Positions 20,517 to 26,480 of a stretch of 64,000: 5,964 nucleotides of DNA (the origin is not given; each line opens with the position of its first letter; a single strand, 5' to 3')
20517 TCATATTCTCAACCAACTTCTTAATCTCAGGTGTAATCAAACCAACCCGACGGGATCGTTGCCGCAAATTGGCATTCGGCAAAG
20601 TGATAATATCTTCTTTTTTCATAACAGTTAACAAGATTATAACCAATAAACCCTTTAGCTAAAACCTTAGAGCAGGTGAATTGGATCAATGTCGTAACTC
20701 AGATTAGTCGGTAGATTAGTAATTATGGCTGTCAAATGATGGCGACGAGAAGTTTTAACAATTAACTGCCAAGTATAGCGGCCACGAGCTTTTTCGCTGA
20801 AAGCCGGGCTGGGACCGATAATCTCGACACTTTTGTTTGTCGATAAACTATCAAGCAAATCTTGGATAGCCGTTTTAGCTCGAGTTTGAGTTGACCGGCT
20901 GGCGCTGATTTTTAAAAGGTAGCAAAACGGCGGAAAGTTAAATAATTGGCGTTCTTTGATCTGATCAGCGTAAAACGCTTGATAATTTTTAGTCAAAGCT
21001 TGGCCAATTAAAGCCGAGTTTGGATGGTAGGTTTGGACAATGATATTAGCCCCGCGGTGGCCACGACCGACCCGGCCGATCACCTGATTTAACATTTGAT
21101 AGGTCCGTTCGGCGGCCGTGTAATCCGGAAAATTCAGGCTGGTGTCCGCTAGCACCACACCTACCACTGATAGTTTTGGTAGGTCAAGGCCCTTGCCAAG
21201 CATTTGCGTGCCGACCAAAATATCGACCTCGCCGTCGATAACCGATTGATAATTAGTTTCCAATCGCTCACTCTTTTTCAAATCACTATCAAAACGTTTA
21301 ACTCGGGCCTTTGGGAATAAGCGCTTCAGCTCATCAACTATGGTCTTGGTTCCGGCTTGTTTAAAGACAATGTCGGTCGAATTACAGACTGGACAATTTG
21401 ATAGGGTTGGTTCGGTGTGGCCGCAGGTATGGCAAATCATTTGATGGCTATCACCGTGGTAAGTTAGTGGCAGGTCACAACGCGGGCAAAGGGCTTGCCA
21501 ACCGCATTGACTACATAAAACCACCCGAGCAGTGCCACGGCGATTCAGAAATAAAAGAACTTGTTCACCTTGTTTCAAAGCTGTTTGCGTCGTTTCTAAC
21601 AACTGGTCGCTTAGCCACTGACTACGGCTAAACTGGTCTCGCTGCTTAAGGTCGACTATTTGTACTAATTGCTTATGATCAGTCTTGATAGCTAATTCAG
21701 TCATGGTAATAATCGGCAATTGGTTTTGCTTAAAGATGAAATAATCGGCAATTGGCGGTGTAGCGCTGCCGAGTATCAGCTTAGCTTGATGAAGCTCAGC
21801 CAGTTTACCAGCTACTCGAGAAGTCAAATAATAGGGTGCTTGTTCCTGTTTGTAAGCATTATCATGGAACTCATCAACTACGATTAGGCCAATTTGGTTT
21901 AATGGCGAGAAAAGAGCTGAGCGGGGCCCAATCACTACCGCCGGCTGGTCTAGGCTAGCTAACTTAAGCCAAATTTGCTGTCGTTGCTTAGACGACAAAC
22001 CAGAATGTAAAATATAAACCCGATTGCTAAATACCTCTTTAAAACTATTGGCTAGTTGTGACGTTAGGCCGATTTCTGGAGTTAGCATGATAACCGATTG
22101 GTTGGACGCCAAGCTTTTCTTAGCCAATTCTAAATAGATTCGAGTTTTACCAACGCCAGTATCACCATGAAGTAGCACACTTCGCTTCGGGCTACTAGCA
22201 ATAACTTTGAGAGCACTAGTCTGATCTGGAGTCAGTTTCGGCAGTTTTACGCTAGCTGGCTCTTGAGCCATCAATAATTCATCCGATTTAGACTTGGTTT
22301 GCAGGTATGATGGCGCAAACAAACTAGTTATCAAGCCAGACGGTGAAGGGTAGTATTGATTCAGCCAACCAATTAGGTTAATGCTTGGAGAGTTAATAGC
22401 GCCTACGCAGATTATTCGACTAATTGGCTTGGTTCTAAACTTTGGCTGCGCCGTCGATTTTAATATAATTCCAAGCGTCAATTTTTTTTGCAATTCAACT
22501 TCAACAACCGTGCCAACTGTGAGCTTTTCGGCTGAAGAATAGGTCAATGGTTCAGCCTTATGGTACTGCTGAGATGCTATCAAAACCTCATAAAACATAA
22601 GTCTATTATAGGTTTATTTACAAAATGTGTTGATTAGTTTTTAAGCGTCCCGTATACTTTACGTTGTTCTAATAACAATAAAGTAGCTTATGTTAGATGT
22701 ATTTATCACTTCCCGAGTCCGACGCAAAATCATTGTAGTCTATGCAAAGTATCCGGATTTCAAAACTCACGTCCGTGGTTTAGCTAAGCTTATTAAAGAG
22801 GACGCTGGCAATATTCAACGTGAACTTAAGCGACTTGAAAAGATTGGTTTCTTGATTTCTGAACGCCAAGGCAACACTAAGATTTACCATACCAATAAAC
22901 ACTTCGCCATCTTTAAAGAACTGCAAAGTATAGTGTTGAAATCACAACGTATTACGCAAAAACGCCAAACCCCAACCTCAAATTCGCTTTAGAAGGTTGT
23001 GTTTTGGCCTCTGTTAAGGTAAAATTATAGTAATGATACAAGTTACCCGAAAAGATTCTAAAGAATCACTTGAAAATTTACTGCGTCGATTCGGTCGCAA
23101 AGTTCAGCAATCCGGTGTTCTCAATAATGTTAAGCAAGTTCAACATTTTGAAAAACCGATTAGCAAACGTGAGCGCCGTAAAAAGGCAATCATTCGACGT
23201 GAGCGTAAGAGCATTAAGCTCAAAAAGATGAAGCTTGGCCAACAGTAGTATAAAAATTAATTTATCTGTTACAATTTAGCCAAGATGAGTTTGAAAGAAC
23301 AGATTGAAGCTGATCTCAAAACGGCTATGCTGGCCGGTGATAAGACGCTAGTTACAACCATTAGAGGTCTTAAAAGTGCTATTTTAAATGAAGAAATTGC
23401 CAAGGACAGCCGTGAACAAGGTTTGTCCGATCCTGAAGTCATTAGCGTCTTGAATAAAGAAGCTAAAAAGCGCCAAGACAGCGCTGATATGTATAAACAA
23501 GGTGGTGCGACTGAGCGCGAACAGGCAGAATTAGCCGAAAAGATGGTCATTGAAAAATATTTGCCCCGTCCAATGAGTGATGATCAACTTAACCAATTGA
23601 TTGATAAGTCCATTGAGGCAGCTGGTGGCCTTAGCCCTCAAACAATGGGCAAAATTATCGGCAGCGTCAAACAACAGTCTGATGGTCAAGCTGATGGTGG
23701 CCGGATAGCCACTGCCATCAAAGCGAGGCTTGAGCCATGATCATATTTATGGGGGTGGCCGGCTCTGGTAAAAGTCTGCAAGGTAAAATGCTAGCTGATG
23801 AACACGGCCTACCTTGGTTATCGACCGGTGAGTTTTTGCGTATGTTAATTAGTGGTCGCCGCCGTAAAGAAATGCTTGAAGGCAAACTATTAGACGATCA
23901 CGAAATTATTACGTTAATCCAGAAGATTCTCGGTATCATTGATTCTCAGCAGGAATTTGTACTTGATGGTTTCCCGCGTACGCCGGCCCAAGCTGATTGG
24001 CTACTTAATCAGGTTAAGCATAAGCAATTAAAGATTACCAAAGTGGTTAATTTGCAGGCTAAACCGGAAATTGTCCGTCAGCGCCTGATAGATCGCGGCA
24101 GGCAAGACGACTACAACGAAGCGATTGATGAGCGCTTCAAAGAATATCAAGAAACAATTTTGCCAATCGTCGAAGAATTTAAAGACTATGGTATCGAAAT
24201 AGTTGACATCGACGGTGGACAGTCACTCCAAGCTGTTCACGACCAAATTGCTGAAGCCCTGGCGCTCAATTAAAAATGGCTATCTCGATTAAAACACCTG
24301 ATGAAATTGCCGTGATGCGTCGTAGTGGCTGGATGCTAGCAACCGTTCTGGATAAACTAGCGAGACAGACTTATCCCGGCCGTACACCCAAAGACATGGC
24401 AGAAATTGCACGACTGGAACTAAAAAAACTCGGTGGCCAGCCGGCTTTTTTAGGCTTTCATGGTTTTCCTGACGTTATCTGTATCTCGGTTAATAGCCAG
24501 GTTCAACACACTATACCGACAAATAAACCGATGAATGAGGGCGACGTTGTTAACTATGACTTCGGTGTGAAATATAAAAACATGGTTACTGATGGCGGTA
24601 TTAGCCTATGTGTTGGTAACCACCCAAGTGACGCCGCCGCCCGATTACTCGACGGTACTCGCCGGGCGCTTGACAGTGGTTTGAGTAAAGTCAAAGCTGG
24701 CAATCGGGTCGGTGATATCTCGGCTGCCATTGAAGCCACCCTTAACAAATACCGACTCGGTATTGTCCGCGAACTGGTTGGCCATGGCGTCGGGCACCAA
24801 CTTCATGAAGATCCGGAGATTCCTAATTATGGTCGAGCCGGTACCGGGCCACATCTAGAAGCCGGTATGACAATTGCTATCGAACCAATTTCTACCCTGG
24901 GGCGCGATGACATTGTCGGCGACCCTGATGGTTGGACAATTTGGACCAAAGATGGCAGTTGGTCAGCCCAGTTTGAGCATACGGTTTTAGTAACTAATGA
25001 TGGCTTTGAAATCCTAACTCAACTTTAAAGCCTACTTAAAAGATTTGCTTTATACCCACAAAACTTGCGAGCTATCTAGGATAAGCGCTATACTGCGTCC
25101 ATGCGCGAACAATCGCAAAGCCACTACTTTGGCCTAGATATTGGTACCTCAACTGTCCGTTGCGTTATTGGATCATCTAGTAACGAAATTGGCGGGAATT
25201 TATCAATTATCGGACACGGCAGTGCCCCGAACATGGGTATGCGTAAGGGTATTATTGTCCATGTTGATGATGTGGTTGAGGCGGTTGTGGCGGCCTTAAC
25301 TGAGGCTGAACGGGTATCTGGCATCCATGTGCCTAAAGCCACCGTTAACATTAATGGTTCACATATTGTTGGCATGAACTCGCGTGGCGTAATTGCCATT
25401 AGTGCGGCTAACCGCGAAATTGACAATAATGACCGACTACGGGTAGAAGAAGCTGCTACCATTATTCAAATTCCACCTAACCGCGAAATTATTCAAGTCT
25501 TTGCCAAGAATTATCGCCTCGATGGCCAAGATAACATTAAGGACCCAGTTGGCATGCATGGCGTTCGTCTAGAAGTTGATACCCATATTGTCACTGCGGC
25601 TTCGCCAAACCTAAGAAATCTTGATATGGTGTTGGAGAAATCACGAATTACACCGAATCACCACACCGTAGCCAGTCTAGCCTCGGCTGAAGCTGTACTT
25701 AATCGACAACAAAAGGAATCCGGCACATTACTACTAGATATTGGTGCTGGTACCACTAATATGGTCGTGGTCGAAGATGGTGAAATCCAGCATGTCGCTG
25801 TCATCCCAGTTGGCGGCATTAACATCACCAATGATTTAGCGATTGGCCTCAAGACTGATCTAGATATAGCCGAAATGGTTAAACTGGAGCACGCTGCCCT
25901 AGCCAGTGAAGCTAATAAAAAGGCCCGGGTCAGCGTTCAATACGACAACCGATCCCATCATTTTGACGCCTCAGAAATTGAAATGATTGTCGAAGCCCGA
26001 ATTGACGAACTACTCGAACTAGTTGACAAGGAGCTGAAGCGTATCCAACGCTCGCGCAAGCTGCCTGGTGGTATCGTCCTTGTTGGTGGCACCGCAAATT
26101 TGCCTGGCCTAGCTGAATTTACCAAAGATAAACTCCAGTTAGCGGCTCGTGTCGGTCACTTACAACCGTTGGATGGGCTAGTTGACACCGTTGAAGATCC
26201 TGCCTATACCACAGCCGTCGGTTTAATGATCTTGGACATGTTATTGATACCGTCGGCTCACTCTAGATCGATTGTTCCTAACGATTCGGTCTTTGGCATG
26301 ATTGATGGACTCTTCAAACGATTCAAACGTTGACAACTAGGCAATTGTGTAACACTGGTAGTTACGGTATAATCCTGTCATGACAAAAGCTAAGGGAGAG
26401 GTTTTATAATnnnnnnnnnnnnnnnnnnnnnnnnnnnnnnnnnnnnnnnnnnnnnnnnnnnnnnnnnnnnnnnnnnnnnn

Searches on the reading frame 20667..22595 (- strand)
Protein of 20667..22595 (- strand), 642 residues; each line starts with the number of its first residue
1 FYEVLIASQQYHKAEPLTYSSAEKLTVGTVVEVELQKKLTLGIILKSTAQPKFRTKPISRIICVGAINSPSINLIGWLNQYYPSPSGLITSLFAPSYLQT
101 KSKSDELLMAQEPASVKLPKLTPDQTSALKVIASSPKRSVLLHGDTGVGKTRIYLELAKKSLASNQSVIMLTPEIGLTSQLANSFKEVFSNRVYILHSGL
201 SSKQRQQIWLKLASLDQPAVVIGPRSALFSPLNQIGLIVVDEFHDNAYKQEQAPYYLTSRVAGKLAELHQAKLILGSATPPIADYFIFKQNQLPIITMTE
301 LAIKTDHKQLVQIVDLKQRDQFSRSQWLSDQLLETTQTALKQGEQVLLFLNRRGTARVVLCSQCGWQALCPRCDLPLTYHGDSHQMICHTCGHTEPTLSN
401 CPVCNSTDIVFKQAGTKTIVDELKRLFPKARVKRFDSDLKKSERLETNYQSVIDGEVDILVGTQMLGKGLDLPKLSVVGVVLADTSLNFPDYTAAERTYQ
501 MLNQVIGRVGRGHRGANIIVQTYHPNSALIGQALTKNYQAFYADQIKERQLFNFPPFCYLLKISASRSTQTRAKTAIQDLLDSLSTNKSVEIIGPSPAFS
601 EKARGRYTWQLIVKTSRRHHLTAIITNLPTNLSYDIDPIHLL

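Call 18: search_protein_families(library=pfam, proteins=[window:20667-22595:-], max_evalue=0.001)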
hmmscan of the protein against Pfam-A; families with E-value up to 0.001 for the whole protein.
window:20667-22595:- (642 aa): 8 families
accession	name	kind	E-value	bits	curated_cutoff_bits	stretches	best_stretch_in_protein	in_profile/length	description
PF00270.35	DEAD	-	3.8e-19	69.5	26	1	122-281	1-161/167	DEAD/DEAH box helicase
PF04851.21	ResIII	-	3.7e-15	56.7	22.5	1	120-281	3-163/164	Type III restriction enzyme, res subunit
PF18074.6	PriA_C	-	7.7e-14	52.7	26.9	1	556-632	1-80/95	Primosomal protein N C-terminal domain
PF00271.37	Helicase_C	-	2.9e-13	50.5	23.5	1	419-511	28-108/110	Helicase conserved C-terminal domain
PF18319.7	Zn_ribbon_PriA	-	8.9e-10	38.8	26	1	370-396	1-27/27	PriA DNA helicase Cys-rich region (CRR) domain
PF17764.6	PriA_3primeBD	-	5.4e-08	33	22.7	1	14-95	9-96/96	3'DNA-binding domain (3'BD)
PF13604.12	AAA_30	-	2.3e-05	24.7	27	1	121-185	2-66/191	AAA domain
PF13191.12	AAA_16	-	0.00023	22.1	32.6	1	128-164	15-51/167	AAA ATPase domain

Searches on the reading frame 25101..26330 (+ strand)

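Call 46: search_protein_families(library=pfam, proteins=[window:25101-26330:+], max_evalue=0.0001)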
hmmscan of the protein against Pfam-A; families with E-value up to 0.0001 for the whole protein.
window:25101-26330:+ (410 aa): 6 families
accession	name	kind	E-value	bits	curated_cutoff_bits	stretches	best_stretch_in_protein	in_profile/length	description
PF14450.12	FtsA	-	5.8e-32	111.2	31.8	1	211-374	2-127/127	Cell division protein FtsA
PF02491.25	SHS2_FTSA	-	1.4e-25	89.9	25.4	1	86-165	1-79/79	SHS2 domain inserted in FTSA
PF06723.19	MreB_Mbl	-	8.9e-09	35.1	27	1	205-353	143-305/327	MreB/Mbl protein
PF11104.14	PilM_2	-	1.1e-06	28.3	27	0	176-264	143-237/340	Type IV pilus assembly protein PilM;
PF06277.17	EutA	-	9.7e-06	25.2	27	1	202-249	138-185/475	Ethanolamine utilisation protein EutA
PF00022.25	Actin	-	1.7e-05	24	27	0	187-313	121-249/410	Actin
